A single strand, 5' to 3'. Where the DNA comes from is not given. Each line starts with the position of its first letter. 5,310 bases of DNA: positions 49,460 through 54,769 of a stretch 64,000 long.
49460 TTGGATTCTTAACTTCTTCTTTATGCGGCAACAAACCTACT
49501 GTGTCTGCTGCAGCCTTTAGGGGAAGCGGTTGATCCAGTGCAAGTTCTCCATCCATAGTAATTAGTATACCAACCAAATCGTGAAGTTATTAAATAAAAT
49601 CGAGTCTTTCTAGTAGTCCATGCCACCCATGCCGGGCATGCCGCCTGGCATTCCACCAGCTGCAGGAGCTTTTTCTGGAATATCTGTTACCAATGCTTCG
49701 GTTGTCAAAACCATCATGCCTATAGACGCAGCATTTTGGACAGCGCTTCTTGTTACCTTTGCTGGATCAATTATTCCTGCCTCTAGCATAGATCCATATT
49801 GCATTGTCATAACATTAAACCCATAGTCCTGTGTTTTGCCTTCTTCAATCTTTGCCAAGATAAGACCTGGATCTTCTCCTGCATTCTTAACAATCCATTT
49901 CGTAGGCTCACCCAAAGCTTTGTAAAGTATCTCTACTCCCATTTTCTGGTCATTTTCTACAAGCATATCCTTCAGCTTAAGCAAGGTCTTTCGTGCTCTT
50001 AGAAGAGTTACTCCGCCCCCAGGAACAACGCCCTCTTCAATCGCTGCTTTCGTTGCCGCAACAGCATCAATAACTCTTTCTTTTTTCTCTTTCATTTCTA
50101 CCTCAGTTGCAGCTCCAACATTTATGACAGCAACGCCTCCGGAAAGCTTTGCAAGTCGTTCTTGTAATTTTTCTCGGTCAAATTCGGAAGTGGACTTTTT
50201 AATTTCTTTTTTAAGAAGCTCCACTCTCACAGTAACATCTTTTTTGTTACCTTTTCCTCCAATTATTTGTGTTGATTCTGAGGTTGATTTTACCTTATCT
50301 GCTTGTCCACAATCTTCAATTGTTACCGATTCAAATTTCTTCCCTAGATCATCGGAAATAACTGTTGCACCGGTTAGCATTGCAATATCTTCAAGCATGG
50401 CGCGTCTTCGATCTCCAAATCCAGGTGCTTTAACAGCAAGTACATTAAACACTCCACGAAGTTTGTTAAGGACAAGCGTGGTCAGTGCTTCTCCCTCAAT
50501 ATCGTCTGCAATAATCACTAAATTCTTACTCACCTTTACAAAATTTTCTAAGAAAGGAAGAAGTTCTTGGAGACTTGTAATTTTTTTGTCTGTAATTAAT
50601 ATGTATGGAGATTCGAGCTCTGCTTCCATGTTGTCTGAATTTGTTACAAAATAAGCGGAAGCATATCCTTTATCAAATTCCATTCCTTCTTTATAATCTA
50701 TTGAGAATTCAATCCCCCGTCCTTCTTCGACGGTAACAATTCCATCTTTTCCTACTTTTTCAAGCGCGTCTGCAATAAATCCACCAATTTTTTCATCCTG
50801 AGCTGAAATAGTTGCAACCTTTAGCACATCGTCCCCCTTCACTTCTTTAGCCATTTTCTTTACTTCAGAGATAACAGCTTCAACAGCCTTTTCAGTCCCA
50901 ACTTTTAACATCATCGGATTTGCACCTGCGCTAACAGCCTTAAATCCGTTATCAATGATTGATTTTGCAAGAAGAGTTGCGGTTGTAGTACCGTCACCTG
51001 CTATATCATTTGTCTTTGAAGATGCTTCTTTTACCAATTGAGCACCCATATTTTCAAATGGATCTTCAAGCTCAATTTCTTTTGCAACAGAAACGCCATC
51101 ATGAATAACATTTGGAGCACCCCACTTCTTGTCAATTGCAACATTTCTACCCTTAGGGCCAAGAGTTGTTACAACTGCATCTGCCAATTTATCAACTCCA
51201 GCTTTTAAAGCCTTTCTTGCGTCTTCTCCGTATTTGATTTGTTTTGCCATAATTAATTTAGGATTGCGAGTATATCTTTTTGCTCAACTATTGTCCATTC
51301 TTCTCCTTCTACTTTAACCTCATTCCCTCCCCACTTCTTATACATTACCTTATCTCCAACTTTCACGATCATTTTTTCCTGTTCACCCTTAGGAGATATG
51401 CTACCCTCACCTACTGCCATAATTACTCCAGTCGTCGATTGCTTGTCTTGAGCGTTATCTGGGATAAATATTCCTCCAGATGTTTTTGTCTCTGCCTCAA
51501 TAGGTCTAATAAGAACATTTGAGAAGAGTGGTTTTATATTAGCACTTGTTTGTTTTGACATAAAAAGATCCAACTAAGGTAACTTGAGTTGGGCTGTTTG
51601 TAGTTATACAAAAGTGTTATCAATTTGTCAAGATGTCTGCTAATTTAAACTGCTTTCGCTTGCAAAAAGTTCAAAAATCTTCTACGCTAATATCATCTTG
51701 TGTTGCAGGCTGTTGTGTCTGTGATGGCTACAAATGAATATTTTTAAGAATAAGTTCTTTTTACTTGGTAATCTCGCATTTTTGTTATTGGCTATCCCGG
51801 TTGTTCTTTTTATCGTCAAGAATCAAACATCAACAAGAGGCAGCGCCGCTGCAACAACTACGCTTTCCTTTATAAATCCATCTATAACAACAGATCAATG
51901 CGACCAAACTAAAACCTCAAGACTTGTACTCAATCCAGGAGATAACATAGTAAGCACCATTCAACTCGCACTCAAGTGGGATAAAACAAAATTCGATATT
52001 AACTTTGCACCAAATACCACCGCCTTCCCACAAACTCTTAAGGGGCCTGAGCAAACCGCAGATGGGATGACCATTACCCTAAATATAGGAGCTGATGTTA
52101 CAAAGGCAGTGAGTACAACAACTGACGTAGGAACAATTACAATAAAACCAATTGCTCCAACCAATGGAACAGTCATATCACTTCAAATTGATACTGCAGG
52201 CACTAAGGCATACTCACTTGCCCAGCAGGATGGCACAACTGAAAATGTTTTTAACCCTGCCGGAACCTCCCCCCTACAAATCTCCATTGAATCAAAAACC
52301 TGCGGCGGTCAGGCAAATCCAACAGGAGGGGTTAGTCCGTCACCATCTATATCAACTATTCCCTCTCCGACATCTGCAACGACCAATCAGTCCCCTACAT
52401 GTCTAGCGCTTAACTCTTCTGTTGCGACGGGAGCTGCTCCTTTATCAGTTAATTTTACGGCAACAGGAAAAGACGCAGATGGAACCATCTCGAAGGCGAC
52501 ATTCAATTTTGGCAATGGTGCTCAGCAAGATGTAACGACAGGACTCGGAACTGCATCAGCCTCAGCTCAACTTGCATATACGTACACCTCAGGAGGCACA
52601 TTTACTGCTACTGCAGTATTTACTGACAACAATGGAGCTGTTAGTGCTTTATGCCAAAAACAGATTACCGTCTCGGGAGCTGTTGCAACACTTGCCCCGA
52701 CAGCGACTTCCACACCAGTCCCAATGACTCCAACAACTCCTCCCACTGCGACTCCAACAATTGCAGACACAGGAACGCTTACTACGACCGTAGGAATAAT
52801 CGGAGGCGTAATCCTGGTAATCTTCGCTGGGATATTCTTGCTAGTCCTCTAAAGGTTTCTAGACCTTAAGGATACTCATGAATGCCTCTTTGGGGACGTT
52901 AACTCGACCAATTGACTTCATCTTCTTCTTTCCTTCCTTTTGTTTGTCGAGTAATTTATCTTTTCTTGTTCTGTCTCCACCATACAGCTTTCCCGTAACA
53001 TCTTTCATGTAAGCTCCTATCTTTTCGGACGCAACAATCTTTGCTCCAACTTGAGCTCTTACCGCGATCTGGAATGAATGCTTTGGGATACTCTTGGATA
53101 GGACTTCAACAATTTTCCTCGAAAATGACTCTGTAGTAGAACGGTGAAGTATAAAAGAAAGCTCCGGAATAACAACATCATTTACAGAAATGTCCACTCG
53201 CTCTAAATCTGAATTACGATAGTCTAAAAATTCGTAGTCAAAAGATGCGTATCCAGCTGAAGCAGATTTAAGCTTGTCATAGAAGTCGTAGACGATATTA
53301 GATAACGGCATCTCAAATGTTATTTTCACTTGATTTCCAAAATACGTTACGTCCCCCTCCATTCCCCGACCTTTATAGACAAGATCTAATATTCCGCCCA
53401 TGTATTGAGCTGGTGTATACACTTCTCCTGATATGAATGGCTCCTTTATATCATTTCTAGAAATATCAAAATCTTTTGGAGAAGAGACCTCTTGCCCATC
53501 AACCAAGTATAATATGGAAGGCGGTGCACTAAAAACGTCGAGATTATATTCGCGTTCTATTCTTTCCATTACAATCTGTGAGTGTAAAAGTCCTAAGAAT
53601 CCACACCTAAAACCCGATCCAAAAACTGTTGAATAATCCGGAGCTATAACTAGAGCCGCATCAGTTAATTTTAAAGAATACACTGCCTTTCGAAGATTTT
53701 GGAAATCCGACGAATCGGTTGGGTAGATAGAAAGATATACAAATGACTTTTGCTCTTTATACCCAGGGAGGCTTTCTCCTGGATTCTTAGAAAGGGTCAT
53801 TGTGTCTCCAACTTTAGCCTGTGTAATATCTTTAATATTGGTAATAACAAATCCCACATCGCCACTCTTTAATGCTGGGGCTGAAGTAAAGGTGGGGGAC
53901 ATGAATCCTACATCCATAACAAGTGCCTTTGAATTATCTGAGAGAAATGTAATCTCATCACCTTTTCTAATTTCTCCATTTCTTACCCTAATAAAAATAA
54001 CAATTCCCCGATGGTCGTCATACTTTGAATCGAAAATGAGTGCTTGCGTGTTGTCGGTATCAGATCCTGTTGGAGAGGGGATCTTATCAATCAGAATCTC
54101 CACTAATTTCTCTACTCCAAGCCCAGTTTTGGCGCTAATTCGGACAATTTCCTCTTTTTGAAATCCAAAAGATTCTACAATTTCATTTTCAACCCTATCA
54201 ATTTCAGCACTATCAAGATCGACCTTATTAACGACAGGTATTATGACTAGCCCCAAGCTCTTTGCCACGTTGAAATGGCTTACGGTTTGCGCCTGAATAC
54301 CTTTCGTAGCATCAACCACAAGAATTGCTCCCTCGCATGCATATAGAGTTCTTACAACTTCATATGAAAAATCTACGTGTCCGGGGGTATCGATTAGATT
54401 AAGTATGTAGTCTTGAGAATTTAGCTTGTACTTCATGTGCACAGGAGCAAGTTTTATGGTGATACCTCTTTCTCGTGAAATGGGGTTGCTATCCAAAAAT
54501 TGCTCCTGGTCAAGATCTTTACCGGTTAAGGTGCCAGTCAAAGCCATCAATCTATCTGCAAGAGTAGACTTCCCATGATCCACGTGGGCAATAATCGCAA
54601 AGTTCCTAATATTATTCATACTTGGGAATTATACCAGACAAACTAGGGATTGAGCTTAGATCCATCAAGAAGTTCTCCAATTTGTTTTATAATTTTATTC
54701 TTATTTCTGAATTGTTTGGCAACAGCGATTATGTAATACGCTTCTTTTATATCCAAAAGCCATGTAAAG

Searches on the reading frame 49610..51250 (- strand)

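Call 8: search_protein_families(library=pfam, proteins=[window:49610-51250:-], max_evalue=0.001)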
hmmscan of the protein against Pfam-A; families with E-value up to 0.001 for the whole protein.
window:49610-51250:- (546 aa): 1 family
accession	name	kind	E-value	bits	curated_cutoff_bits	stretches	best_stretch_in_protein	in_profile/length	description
PF00118.29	Cpn60_TCP1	-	1.9e-70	238.4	34.3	1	22-523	1-488/490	TCP-1/cpn60 chaperonin family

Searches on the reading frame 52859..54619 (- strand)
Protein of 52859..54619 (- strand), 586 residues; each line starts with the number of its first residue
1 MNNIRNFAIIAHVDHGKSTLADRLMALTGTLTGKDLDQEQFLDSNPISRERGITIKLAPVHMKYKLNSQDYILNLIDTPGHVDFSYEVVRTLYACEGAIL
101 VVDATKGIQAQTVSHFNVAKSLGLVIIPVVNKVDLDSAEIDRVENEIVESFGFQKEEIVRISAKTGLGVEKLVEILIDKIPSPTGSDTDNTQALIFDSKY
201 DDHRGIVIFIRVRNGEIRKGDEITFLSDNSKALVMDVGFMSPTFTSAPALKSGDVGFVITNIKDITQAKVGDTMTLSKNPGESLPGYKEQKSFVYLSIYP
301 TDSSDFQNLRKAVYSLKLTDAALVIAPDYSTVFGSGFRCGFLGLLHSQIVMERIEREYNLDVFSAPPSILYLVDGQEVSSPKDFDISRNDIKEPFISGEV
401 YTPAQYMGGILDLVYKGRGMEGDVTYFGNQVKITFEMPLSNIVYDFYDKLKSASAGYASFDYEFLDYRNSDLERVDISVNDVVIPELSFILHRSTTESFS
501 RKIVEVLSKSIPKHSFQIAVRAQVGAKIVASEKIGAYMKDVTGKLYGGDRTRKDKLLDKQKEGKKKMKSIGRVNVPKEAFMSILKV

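Call 28: search_protein_families(library=pfam, proteins=[window:52859-54619:-], max_evalue=0.001)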
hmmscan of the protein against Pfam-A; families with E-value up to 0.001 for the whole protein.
window:52859-54619:- (586 aa): 6 families
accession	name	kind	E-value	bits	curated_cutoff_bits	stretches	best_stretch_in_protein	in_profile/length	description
PF00009.33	GTP_EFTU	-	3.3e-55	187.1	26.5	1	3-182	2-188/188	Elongation factor Tu GTP binding domain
PF06421.17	LepA_C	-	2.9e-37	127.5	29.7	1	479-585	1-107/107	GTP-binding protein LepA C-terminus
PF00679.30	EFG_C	-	1.4e-16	60.7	27.9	1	391-475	2-86/89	Elongation factor G C-terminus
PF03144.31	GTP_EFTU_D2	-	1e-08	35.9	30.3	1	205-275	1-73/73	Elongation factor Tu domain 2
PF22042.2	EF-G_D2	-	1.3e-05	25.6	27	1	192-229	3-39/84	Elongation factor G domain 2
PF00071.28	Ras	-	0.00023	21.2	21.6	1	50-180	27-160/162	Ras family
